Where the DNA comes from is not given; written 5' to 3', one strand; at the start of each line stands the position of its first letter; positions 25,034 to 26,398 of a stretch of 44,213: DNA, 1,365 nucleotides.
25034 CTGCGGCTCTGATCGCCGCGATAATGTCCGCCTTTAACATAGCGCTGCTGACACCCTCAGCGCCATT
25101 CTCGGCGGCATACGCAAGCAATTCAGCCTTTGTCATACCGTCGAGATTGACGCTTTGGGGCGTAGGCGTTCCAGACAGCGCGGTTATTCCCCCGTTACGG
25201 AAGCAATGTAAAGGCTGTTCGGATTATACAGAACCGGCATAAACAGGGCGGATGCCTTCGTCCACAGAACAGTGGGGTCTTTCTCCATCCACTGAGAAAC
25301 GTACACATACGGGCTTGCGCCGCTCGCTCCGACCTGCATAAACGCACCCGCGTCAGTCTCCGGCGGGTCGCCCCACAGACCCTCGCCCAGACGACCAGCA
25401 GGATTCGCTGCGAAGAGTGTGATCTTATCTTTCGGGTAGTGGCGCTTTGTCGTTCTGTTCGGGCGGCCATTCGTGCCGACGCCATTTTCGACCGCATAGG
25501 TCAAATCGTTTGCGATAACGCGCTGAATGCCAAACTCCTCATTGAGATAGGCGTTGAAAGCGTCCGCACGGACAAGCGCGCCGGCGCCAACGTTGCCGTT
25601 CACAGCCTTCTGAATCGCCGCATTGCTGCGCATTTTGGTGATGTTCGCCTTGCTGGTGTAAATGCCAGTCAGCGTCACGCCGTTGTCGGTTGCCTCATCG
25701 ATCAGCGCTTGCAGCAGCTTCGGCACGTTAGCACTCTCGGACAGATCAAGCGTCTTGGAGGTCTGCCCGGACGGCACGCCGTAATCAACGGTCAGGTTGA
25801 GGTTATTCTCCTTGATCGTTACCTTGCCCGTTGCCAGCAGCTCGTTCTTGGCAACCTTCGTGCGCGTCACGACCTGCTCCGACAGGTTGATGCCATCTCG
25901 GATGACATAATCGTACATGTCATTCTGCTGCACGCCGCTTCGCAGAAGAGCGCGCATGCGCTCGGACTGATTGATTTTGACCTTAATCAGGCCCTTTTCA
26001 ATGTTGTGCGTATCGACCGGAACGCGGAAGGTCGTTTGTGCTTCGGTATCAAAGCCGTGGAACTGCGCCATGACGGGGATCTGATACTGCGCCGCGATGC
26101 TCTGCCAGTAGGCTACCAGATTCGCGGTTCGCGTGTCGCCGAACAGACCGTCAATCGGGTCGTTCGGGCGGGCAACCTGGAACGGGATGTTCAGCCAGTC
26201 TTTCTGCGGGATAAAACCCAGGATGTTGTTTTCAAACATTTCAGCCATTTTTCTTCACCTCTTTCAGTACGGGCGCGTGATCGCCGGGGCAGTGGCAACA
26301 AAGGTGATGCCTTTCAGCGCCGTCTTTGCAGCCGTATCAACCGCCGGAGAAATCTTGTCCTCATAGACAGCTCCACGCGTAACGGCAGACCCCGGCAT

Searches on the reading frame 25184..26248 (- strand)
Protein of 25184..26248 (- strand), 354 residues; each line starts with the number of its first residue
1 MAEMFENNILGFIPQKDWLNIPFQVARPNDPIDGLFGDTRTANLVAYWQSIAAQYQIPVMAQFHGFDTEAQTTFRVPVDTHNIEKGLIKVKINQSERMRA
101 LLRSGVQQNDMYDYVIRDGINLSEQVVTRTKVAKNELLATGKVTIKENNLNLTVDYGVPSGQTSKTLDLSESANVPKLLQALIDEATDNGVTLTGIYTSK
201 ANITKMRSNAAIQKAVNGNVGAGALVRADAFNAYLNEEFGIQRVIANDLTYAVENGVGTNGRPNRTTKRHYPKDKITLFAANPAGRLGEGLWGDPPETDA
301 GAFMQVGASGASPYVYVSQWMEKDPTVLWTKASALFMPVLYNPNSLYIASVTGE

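Call 20: search_protein_families(library=phrogs, proteins=[window:25184-26248:-], max_evalue=0.00001)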
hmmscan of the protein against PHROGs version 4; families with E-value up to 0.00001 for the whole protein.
window:25184-26248:- (354 aa): 1 family
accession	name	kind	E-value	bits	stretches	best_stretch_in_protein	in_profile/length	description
phrog_29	-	head and packaging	2.2e-34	120.3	1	27-353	45-360/439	major head protein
